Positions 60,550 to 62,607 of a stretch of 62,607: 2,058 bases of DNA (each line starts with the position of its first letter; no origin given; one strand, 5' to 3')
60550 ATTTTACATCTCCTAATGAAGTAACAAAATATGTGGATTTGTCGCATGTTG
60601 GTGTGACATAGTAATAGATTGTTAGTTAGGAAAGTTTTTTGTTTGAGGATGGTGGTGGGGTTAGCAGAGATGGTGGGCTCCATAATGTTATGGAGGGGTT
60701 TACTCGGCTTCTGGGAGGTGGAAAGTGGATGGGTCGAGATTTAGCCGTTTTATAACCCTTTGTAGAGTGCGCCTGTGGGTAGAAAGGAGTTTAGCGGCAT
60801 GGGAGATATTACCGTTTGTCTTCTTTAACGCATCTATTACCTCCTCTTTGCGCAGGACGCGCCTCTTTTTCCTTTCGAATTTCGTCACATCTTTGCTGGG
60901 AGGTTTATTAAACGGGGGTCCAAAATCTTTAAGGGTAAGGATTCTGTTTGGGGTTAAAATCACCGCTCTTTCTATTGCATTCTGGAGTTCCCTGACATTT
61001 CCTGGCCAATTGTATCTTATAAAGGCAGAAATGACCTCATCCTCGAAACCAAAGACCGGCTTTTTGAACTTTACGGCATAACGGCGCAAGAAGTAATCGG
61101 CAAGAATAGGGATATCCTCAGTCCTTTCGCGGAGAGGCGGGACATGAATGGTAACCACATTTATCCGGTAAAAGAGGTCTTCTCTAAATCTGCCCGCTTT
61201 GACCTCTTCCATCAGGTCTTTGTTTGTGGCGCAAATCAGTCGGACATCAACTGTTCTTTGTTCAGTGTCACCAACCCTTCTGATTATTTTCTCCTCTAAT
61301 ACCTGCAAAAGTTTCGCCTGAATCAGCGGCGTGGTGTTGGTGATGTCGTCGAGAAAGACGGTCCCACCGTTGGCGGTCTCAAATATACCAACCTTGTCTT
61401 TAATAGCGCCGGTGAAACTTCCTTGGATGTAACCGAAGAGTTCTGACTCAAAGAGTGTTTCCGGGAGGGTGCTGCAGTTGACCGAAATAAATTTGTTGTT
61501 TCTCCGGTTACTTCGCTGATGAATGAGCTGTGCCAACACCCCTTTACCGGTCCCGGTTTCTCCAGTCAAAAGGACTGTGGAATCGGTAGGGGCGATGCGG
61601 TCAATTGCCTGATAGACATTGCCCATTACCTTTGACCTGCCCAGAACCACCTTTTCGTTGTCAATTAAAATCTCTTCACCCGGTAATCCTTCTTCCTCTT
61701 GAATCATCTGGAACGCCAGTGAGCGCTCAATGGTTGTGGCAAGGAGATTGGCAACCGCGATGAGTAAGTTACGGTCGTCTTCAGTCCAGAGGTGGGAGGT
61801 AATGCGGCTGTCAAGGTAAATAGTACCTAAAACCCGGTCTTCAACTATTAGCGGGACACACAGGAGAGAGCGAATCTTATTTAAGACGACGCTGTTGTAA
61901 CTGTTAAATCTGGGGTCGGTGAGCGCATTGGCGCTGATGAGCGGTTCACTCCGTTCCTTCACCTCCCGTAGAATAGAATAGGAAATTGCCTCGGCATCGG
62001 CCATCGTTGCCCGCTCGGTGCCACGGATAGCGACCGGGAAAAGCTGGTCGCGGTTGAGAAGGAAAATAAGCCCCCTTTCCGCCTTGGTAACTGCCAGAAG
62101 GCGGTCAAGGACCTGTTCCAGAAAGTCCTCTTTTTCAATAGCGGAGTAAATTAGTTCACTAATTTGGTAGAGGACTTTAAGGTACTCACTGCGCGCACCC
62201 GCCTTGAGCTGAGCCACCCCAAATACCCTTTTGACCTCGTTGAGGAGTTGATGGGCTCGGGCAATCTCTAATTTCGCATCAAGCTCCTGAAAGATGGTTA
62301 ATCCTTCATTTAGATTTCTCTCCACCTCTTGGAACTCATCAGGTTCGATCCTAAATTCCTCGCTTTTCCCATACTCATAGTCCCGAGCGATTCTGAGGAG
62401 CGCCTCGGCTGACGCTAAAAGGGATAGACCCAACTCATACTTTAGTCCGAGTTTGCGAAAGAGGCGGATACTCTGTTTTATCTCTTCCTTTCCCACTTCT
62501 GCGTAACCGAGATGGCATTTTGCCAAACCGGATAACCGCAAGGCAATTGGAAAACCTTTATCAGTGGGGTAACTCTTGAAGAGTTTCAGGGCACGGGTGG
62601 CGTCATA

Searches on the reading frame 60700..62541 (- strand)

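Call 47: search_protein_families(library=pfam, proteins=[window:60700-62541:-], max_evalue=0.01)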
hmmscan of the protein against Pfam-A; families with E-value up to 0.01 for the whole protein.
window:60700-62541:- (613 aa): 18 families
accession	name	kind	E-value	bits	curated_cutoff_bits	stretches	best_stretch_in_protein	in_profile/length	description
PF00158.32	Sigma54_activat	-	5.1e-67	225.2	20.2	1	300-466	2-168/168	Sigma-54 interaction domain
PF25601.1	AAA_lid_14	-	7.8e-25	87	27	1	471-550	1-80/87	AAA+ ATPase lid domain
PF14532.12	Sigma54_activ_2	-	2.8e-22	79.9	25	1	300-470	1-138/138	Sigma-54 interaction domain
PF01590.32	GAF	-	1.2e-15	58.6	22.4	1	138-271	3-133/133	GAF domain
PF13185.12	GAF_2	-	5.5e-12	46.5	28.6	1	138-272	5-136/136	GAF domain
PF13492.12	GAF_3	-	8.5e-11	42.8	27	1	137-273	2-129/129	GAF domain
PF07728.20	AAA_5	-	2.6e-09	37.7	22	1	323-441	2-123/139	AAA domain (dynein-related subfamily)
PF02954.25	HTH_8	-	1.1e-07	31.9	22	1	565-599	7-41/42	Bacterial regulatory protein, Fis family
PF07724.20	AAA_2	-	2.7e-07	31.2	27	1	321-446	4-130/166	AAA domain (Cdc48 subfamily)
PF00004.35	AAA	-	1.6e-06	29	21.2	1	323-453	1-124/131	ATPase family associated with various cellular activities (AAA)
PF13191.12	AAA_16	-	5.3e-06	27.5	32.6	1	299-364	2-66/167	AAA ATPase domain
PF20030.5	bpMoxR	-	4.4e-05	23.1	27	1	321-447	32-151/205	MoxR domain in the MoxR-vWA-beta-propeller ternary systems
PF13518.12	HTH_28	-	0.00078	19.9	25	1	564-601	1-37/52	Helix-turn-helix domain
PF12775.13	AAA_7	-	0.0022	18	25.8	1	314-358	27-71/181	P-loop containing dynein motor region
PF13551.12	HTH_29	-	0.0025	18.3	28.1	0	568-601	4-37/64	Winged helix-turn helix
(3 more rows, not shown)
